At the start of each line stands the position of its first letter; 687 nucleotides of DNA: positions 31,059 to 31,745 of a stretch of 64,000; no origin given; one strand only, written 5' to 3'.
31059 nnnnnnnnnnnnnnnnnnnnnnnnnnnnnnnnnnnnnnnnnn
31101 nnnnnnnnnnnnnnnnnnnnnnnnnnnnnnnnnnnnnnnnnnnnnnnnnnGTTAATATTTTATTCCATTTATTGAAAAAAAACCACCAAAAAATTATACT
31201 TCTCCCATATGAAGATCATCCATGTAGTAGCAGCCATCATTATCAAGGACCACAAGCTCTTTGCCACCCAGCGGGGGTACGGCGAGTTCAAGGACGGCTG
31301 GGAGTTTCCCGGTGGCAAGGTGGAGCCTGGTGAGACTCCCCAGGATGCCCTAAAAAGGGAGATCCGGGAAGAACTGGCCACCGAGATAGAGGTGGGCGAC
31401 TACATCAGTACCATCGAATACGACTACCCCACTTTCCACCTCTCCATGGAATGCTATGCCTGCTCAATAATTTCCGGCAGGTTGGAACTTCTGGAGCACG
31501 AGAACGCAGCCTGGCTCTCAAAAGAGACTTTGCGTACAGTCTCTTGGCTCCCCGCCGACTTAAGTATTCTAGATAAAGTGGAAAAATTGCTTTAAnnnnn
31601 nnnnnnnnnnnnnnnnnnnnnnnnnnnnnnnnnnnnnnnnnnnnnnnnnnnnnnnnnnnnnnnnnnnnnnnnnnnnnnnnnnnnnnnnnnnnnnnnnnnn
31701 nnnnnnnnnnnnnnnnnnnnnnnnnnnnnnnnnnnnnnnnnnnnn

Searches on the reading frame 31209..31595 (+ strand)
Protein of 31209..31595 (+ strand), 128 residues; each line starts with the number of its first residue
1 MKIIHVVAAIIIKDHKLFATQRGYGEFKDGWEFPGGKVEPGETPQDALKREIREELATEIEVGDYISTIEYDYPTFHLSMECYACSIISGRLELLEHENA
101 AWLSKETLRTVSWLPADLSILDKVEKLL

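Call 3: search_protein_families(library=pfam, proteins=[window:31209-31595:+], max_evalue=0.01)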
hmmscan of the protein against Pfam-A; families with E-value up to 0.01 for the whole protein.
window:31209-31595:+ (128 aa): 5 families
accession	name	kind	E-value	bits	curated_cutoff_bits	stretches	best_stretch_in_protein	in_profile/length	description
PF00293.34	NUDIX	-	8.4e-18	65.1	21.1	1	6-116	4-115/134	NUDIX domain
PF14815.12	NUDIX_4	-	1.3e-14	54.4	35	1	8-122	2-112/113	NUDIX domain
PF22327.2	Nudt16-like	-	0.00076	19.9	27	1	33-96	37-104/161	U8 snoRNA-decapping enzyme-like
PF13869.12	NUDIX_2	-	0.0066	16.3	27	1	30-67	69-112/188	Nucleotide hydrolase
PF20088.4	DUF6480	-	0.0089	16.3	25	0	30-44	17-30/78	Family of unknown function (DUF6480)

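Call 57: search_protein_families(library=ncbifam, proteins=[window:31209-31595:+], max_evalue=0.001)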
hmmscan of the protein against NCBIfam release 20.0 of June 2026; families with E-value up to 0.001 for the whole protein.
window:31209-31595:+ (128 aa): 15 families
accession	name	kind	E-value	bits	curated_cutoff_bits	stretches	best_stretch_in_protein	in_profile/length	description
NF006530.0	PRK08999.1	equivalog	1.2e-26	93.5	245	1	1-124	3-128/315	Nudix family hydrolase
NF007834.0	PRK10546.1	equivalog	2.3e-26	92.2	156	1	1-122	1-123/135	pyrimidine (deoxy)nucleoside triphosphate diphosphatase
TIGR00586.1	mutt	equivalog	2.5e-25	89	97.9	1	1-125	2-128/129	8-oxo-dGTP diphosphatase MutT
NF008044.0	PRK10776.1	equivalog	9.9e-19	67.5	148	1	1-126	1-128/130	8-oxo-dGTP diphosphatase MutT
NF001936.0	PRK00714.1-3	equivalog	7.1e-11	42.2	118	1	7-76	10-84/155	RNA pyrophosphohydrolase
TIGR02705.1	nudix_YtkD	equivalog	1.8e-10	40.5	154.4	1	28-87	44-103/156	RNA deprotection pyrophosphohydrolase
NF012016.0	PRK15472.1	equivalog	4.2e-08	33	95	1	20-64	22-66/141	nucleoside triphosphatase NudI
NF001937.0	PRK00714.1-4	equivalog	2.1e-07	30.7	139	1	9-66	13-68/161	RNA pyrophosphohydrolase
NF052459.1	OxoGTPPhMutT1Mycb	equivalog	3.4e-07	29.6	475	1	29-122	29-123/292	8-oxo-(d)GTP phosphatase MutT1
NF001938.0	PRK00714.1-5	equivalog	1.3e-06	27.9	116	1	8-78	18-96/172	RNA pyrophosphohydrolase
NF041652.1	Nud_hyd_Dein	equivalog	1e-05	25.8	200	1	27-68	41-82/152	Nudix hydrolase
NF001299.0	PRK00241.1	equivalog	1.6e-05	24.5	158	1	35-120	165-247/263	NAD(+) diphosphatase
NF001935.0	PRK00714.1-2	equivalog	5.4e-05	22.8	259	1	28-58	30-60/183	RNA pyrophosphohydrolase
NF003785.0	PRK05379.1-1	equivalog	0.00019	20.7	418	1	3-60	203-259/347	bifunctional nicotinamide-nucleotide adenylyltransferase/Nudix hydroxylase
NF001934.0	PRK00714.1-1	equivalog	0.00037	20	241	1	10-58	14-60/176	RNA pyrophosphohydrolase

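Call 67: search_protein_families(library=padloc, proteins=[window:31209-31595:+], max_evalue=0.001)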
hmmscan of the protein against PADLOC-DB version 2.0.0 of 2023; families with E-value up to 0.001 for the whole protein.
window:31209-31595:+ (128 aa): 1 family
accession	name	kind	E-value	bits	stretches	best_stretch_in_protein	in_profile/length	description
PDLC04899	PDC-S07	-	3.7e-50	167.1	1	1-126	3-130/135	-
